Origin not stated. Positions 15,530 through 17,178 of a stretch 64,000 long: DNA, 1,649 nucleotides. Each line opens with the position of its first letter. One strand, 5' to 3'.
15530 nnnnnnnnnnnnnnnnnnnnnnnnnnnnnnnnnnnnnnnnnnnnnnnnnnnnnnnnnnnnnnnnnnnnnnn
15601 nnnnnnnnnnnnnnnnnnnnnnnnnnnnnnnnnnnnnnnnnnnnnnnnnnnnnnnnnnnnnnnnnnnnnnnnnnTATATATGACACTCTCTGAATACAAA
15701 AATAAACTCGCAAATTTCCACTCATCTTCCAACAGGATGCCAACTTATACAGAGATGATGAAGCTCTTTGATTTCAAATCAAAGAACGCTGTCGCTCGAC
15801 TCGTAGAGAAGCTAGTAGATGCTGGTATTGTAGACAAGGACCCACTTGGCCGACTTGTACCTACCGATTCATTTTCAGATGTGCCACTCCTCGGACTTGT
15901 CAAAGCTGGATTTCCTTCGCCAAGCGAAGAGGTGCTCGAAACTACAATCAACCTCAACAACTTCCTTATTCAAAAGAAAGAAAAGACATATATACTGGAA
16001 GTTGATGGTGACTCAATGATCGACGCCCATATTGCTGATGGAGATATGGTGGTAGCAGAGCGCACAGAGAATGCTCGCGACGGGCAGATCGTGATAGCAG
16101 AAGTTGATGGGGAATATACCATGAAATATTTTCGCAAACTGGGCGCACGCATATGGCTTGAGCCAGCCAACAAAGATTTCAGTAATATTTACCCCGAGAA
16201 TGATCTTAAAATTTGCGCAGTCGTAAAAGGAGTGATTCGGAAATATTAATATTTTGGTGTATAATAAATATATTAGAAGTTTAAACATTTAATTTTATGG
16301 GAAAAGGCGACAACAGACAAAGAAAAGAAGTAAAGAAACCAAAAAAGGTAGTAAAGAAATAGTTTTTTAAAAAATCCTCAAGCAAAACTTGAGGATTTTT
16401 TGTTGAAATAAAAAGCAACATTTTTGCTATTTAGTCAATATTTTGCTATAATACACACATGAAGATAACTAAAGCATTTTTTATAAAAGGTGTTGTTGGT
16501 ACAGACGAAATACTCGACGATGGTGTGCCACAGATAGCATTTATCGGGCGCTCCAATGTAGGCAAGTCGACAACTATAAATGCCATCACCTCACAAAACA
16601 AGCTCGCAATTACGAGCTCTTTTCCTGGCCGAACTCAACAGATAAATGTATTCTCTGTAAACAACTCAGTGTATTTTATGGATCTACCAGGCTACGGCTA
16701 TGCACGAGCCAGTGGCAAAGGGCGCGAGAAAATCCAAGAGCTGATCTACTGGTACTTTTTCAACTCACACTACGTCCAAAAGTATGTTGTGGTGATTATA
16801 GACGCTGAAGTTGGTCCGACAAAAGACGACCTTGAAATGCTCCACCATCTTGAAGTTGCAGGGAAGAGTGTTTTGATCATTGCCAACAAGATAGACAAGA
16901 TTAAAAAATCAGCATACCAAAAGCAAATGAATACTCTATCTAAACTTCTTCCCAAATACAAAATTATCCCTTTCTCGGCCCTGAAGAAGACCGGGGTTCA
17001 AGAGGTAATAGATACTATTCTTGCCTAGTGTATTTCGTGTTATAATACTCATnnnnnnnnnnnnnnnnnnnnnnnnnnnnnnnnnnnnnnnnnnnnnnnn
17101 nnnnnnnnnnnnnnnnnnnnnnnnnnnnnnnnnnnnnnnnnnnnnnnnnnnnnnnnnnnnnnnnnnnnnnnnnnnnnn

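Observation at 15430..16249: Textbook SOS-box promoter driving a small-ORF plus lexA operon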

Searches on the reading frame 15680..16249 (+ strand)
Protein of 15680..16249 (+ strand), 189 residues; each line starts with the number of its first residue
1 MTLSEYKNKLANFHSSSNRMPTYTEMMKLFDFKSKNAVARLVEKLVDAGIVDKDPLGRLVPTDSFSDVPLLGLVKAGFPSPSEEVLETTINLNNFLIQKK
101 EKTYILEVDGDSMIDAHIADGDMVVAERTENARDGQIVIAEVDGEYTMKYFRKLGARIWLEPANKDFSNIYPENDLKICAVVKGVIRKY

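Call 5: search_protein_families(library=pfam, proteins=[window:15680-16249:+], max_evalue=0.1)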
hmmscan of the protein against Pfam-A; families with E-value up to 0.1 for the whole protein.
window:15680-16249:+ (189 aa): 2 families
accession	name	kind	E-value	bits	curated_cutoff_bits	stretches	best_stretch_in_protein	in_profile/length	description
PF00717.28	Peptidase_S24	-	1.9e-27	95.7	23.3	1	69-182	1-115/116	Peptidase S24-like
PF01726.22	LexA_DNA_bind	-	0.02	15.1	23.7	1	20-55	25-60/65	LexA DNA binding domain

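Call 38: search_protein_families(library=ncbifam, proteins=[window:15680-16246:+], max_evalue=0.1)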
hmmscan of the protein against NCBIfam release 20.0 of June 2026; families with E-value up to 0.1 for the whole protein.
window:15680-16246:+ (189 aa): 5 families
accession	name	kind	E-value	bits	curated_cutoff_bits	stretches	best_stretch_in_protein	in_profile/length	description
TIGR00498.1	lexA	equivalog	1.9e-37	128.9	110.95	1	16-188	21-201/203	transcriptional repressor LexA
NF007621.2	PRK10276.1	subfamily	6.6e-33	113.2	110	1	75-187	1-115/115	translesion error-prone DNA polymerase V autoproteolytic subunit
NF051876.1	transXXX_HumD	equivalog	6.1e-12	45.6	120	1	77-186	2-111/129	HumD family translesion DNA polymerase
NF041423.1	MobC_subf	subfamily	0.079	12.2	200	0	22-54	32-64/240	MobC family replication-relaxation protein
TIGR02036.1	dsdC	equivalog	0.091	11.7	352.4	0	137-179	89-130/302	DNA-binding transcriptional regulator DsdC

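Call 54: find_related_loci(query=A4, collection=metagenome_contigs, flank=1500)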
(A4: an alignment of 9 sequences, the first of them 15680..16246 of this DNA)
Query A4 (189 aa) in metagenome_contigs; peptide patterns used: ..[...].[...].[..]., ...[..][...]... (x = any residue, [..] = any of these).
600 stretches matched a pattern (row limit reached: there are more); 546 encode a relative of the query (tblastn E <= 1e-3); the best 80 are kept; 80 distinct loci.
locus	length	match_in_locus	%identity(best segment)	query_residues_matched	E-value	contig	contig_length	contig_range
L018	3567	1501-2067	85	1-189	1e-109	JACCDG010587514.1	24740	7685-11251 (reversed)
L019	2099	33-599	80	1-189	5e-107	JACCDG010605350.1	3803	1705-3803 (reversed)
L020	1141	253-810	70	4-189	1e-98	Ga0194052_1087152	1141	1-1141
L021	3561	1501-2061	71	3-189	2e-90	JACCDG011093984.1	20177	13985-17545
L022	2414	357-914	69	4-189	1e-87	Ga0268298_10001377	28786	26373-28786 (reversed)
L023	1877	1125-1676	65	5-189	5e-87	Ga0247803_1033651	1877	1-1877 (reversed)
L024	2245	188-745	67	4-189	4e-84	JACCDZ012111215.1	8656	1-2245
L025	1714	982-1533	67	6-189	7e-87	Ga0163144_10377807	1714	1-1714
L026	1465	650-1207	65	4-189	2e-87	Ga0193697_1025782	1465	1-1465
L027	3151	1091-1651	65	6-189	2e-82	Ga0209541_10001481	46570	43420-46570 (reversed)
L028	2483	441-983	66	9-189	1e-82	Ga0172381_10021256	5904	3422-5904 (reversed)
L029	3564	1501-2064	66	6-189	5e-82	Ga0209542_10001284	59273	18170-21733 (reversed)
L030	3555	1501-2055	64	4-189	1e-81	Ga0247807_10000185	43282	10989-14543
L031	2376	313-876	65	6-189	1e-81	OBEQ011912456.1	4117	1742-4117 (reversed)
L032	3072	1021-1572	66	6-189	4e-81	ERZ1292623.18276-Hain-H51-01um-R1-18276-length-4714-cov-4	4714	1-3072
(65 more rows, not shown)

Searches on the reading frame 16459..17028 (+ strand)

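Call 5: search_protein_families(library=pfam, proteins=[window:16459-17028:+], max_evalue=0.1)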
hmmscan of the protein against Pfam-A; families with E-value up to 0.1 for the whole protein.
window:16459-17028:+ (189 aa): 16 families
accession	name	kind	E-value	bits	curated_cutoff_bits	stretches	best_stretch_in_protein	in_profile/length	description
PF01926.29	MMR_HSR1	-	8e-20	71.5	21.9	1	25-144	1-113/113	50S ribosome-binding GTPase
PF02421.24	FeoB_N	-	2.6e-16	60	27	1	25-187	2-156/156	Ferrous iron transport protein B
PF00009.33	GTP_EFTU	-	2.3e-10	40.8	26.5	1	108-188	94-183/188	Elongation factor Tu GTP binding domain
PF03193.22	RsgA_GTPase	-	6.9e-08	32.9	30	1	26-78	109-167/174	RsgA GTPase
PF00025.27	Arf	-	5.9e-05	23.1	22.3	1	26-187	17-170/174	ADP-ribosylation factor family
PF00350.29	Dynamin_N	-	0.00032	21.2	27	1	26-50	1-25/168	Dynamin family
PF02492.25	cobW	-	0.0017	18.4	20.7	1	98-165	106-174/180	CobW/HypB/UreG, nucleotide-binding domain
PF16897.10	MMR_HSR1_Xtn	-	0.0059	17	35.2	1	135-187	55-100/106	C-terminal region of MMR_HSR1 domain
PF13175.12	AAA_15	-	0.0063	16.6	32.1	1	27-163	27-137/374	AAA ATPase domain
PF10662.15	PduV-EutP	-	0.0071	16.6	21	0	134-187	88-141/143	Ethanolamine utilisation - propanediol utilisation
PF13401.12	AAA_22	-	0.0092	16.7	27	1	26-80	8-45/130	AAA domain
PF04548.22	AIG1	-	0.02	14.7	27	1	26-50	3-27/212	AIG1 family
PF13555.12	AAA_29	-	0.03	14.5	27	0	25-44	24-43/61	P-loop containing region of AAA domain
PF00071.28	Ras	-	0.038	14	21.6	0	134-188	103-157/162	Ras family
PF08477.19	Roc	-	0.056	14.1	27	0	26-57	2-33/119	Ras of Complex, Roc, domain of DAPkinase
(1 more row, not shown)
